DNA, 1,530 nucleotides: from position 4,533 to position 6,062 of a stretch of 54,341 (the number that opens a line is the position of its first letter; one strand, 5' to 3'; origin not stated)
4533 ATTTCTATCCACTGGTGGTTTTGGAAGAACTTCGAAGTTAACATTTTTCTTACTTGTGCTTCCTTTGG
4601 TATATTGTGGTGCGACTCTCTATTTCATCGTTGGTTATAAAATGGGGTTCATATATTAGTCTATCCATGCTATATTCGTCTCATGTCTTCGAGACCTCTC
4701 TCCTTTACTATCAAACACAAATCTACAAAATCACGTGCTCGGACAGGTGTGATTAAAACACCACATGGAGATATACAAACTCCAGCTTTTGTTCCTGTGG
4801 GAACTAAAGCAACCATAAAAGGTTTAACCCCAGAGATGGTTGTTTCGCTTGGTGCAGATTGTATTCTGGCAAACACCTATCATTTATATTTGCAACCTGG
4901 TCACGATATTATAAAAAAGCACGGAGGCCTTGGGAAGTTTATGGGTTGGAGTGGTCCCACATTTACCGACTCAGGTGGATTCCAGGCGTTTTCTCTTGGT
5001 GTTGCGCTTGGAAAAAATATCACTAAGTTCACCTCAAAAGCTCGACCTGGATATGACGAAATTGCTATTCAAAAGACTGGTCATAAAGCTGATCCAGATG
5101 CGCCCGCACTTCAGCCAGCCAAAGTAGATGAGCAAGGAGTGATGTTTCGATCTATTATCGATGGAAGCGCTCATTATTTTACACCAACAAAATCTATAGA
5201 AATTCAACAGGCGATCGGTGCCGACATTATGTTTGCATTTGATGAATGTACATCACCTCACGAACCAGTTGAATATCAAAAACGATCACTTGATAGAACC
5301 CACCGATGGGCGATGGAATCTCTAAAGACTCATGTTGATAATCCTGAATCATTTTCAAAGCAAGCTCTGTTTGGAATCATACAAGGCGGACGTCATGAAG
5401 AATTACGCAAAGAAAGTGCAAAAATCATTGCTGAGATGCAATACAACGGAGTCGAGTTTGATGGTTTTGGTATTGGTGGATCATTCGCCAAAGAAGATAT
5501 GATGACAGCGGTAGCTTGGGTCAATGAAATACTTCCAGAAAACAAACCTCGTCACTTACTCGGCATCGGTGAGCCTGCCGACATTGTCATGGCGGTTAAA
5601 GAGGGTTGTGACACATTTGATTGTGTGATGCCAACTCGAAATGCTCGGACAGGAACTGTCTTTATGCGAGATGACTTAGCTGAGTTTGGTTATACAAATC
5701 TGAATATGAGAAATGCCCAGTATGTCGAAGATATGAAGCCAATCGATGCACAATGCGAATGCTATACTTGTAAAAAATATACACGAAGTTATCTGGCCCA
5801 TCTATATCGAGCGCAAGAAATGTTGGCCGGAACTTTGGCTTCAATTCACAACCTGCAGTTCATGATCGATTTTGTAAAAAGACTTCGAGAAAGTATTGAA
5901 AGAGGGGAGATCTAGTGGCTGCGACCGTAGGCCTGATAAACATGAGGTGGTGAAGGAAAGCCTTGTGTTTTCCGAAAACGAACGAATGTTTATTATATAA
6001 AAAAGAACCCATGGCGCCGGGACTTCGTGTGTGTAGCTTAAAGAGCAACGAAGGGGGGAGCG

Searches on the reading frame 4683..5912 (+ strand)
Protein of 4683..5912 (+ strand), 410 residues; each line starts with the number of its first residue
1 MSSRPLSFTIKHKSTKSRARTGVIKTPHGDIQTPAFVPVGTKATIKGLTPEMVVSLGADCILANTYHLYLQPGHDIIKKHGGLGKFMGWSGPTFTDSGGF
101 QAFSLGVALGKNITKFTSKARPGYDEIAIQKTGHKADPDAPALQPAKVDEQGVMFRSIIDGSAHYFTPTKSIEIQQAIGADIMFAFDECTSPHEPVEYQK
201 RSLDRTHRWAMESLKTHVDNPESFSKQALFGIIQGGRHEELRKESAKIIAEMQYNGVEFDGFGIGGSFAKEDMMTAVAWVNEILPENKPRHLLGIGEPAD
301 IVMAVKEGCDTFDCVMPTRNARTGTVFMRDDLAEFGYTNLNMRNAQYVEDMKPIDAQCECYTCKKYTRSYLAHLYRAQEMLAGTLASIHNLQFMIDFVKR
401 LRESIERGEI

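Call 11: search_protein_families(library=pfam, proteins=[window:4683-5912:+], max_evalue=0.1)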
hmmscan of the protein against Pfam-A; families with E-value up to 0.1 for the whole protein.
window:4683-5912:+ (410 aa): 1 family
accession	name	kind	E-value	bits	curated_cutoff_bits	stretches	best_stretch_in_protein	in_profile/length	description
PF01702.25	TGT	-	6.4e-131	437.1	26.3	2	144-409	91-343/357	Queuine tRNA-ribosyltransferase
